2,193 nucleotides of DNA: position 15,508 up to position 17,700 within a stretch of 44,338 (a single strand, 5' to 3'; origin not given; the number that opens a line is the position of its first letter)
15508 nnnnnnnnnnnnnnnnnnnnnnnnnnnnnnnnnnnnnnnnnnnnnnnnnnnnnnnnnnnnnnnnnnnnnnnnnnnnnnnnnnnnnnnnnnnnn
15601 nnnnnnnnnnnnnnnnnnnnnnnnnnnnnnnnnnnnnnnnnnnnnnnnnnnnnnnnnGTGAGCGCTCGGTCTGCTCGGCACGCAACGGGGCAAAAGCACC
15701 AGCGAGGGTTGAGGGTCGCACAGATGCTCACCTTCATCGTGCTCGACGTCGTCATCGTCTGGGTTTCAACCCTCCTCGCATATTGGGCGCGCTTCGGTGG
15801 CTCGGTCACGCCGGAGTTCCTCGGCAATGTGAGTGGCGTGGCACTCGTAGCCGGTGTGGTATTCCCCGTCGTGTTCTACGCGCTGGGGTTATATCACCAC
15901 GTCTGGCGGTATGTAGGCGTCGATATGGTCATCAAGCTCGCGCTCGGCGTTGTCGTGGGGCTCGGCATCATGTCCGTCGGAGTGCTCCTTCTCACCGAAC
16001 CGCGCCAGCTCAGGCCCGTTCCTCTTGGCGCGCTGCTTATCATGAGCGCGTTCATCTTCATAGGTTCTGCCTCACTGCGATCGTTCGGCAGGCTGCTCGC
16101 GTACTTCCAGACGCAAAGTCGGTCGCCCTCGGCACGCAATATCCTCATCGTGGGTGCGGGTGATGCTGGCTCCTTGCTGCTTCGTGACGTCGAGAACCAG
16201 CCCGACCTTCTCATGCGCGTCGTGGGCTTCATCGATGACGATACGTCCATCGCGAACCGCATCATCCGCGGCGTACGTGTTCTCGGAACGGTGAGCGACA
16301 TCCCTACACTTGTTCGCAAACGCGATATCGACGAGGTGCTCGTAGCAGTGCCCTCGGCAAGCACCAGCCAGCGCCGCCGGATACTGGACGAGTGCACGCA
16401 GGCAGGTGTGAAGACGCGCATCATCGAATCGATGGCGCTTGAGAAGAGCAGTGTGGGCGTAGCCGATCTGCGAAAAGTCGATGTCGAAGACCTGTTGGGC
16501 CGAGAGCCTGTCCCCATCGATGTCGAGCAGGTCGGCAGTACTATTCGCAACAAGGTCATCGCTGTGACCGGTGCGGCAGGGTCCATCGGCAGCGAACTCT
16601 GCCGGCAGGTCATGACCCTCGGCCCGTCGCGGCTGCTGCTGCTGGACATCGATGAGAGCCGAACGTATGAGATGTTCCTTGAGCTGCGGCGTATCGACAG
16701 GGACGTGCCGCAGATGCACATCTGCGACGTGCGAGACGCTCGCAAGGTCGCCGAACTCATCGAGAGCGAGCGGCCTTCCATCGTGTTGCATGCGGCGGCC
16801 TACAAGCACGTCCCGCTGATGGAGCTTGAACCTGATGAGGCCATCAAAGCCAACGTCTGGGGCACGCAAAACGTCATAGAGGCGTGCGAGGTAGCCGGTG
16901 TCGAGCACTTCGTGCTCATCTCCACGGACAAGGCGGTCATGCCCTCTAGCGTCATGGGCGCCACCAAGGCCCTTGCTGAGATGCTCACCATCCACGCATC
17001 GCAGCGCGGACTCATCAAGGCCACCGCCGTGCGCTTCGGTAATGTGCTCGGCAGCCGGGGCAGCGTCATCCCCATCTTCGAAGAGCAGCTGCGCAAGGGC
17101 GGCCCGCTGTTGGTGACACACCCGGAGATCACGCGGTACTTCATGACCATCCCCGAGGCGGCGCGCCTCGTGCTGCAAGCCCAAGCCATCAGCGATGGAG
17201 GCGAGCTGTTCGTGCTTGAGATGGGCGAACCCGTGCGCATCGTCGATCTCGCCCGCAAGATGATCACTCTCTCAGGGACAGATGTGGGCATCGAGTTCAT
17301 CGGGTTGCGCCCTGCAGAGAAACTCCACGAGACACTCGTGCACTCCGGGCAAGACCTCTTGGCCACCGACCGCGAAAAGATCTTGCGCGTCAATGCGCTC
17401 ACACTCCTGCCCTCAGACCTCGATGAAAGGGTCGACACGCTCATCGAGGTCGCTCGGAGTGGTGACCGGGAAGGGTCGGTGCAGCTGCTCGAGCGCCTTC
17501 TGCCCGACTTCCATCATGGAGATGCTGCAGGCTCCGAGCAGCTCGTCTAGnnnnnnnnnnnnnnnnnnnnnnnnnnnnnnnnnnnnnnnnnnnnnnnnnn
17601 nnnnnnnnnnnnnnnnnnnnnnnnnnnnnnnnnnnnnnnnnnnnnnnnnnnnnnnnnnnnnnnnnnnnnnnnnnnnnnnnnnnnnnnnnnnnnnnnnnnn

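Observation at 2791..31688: Module-bearing hydrolases are interleaved with a glycopolymer biosynthesis locus and an LCP ligase: possible cognate anchor/ligand system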

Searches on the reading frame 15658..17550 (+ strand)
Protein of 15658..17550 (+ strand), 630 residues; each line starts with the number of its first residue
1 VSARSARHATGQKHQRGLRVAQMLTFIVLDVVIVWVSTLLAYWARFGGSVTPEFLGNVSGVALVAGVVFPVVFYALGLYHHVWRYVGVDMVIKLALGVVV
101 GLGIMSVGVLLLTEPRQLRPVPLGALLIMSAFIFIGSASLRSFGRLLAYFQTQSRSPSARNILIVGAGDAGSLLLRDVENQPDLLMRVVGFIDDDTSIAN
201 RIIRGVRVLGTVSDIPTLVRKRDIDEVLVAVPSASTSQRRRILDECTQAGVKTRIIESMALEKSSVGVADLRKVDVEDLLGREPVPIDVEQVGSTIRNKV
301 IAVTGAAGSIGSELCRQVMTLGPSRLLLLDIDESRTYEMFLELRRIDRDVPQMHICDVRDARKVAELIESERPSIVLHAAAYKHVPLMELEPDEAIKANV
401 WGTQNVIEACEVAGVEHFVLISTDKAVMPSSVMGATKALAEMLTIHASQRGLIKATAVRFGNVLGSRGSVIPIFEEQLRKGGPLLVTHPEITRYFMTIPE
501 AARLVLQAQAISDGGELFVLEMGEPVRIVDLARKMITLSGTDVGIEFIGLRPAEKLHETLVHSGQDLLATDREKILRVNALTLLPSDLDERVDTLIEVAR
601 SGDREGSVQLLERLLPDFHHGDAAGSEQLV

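Call 8: search_protein_families(library=pfam, proteins=[window:15658-17550:+], max_evalue=0.01)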
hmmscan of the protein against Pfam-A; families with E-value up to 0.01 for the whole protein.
window:15658-17550:+ (630 aa): 13 families
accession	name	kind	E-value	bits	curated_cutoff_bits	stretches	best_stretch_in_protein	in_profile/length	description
PF02719.21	Polysacc_synt_2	-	1.9e-104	349.4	20.2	1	301-579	1-292/293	Polysaccharide biosynthesis protein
PF01370.27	Epimerase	-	1e-24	87.7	20.9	1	301-508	1-224/240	NAD dependent epimerase/dehydratase family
PF01073.25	3Beta_HSD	-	2.4e-18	66.6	22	1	302-431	1-124/280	3-beta hydroxysteroid dehydrogenase/isomerase family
PF04321.23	RmlD_sub_bind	-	7.8e-16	58.4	27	1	301-442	3-134/287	RmlD substrate binding domain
PF16363.11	GDP_Man_Dehyd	-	3.3e-15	56.8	27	1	303-424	2-130/332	GDP-mannose 4,6 dehydratase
PF13727.12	CoA_binding_3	-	3.2e-13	50.5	25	1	131-256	50-174/175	CoA-binding domain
PF08659.16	KR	-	2.3e-07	31.4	22.6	1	302-433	4-146/180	KR domain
PF07993.18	NAD_binding_4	-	7.4e-07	29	20.1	1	372-428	88-140/258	Male sterility protein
PF13460.12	NAD_binding_10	-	6.7e-06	26.5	27.2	1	305-454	1-132/184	NAD(P)H-binding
PF01408.29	GFO_IDH_MocA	-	2.7e-05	25.3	24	1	161-251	2-87/120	Oxidoreductase family, NAD-binding Rossmann fold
PF00106.31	adh_short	-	7.7e-05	22.7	26.6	1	299-369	1-69/195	short chain dehydrogenase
PF03447.22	NAD_binding_3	-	0.007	17.5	24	0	166-251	1-83/116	Homoserine dehydrogenase, NAD binding domain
PF00899.27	ThiF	-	0.0092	15.6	28.1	0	295-333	17-54/238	ThiF family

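Call 53: search_protein_families(library=ncbifam, proteins=[window:15658-17550:+], max_evalue=0.00001)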
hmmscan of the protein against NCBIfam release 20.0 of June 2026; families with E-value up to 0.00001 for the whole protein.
window:15658-17550:+ (630 aa): 26 families (the best 25 are shown)
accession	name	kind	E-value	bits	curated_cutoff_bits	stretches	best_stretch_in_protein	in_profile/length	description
TIGR03589.1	PseB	equivalog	1e-56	192.3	407.75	1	297-574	3-275/324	UDP-N-acetylglucosamine 4,6-dehydratase (inverting)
TIGR04130.1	FnlA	equivalog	2.5e-44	151.6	730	1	297-578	3-282/337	UDP-N-acetylglucosamine 4,6-dehydratase/5-epimerase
TIGR03025.1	EPS_sugtrans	subfamily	1.2e-24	87.3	295.55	1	29-260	2-226/445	exopolysaccharide biosynthesis polyprenyl glycosylphosphotransferase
TIGR03023.1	WcaJ_sugtrans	equivalog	7.1e-24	84.9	410.75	1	29-259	2-229/453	undecaprenyl-phosphate glucose phosphotransferase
TIGR01214.1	rmlD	equivalog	1.5e-14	53.8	224.05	1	301-453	2-144/285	dTDP-4-dehydrorhamnose reductase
TIGR01179.1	galE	equivalog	8.5e-14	51.1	262.3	1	301-424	2-122/332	UDP-glucose 4-epimerase GalE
TIGR02622.1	CDP_4_6_dhtase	equivalog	2.5e-12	46.6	278.45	1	297-426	3-132/352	CDP-glucose 4,6-dehydratase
TIGR04180.1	EDH_00030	hypoth_equivalog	2.2e-11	43.4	475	1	302-425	2-123/297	NAD-dependent 4,6-dehydratase LegB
TIGR01181.1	dTDP_gluc_dehyt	equivalog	8.7e-11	41.5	365.1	1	301-425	2-127/321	dTDP-glucose 4,6-dehydratase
NF045894.1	PKS_plus_SDR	equivalog_domain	9.7e-11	40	1740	1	300-479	1159-1349/1515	type I polyketide synthase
TIGR03013.1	EpsB_2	subfamily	6e-10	38.8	393.35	1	30-252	3-214/443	TIGR03013 family XrtA/PEP-CTERM system glycosyltransferase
NF007956.0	PRK10675.1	subfamily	1.9e-09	37.1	394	1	301-423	3-124/338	UDP-glucose 4-epimerase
NF043036.1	ErythonDh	equivalog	2.6e-08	33.4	325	1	301-462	3-178/321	D-erythronate dehydrogenase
TIGR03570.1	NeuD_NnaD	subfamily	3.1e-08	33.4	160.8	1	162-258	2-92/202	NeuD/PglB/VioB family sugar acetyltransferase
TIGR03466.1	HpnA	hypoth_equivalog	5.5e-08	32.1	367.65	1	302-428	4-117/327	hopanoid-associated sugar epimerase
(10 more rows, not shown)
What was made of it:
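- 15658..17550 (+): PglF-like membrane UDP-GlcNAc 4,6-dehydratase (Polysacc_synt_2). calls 8, 53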
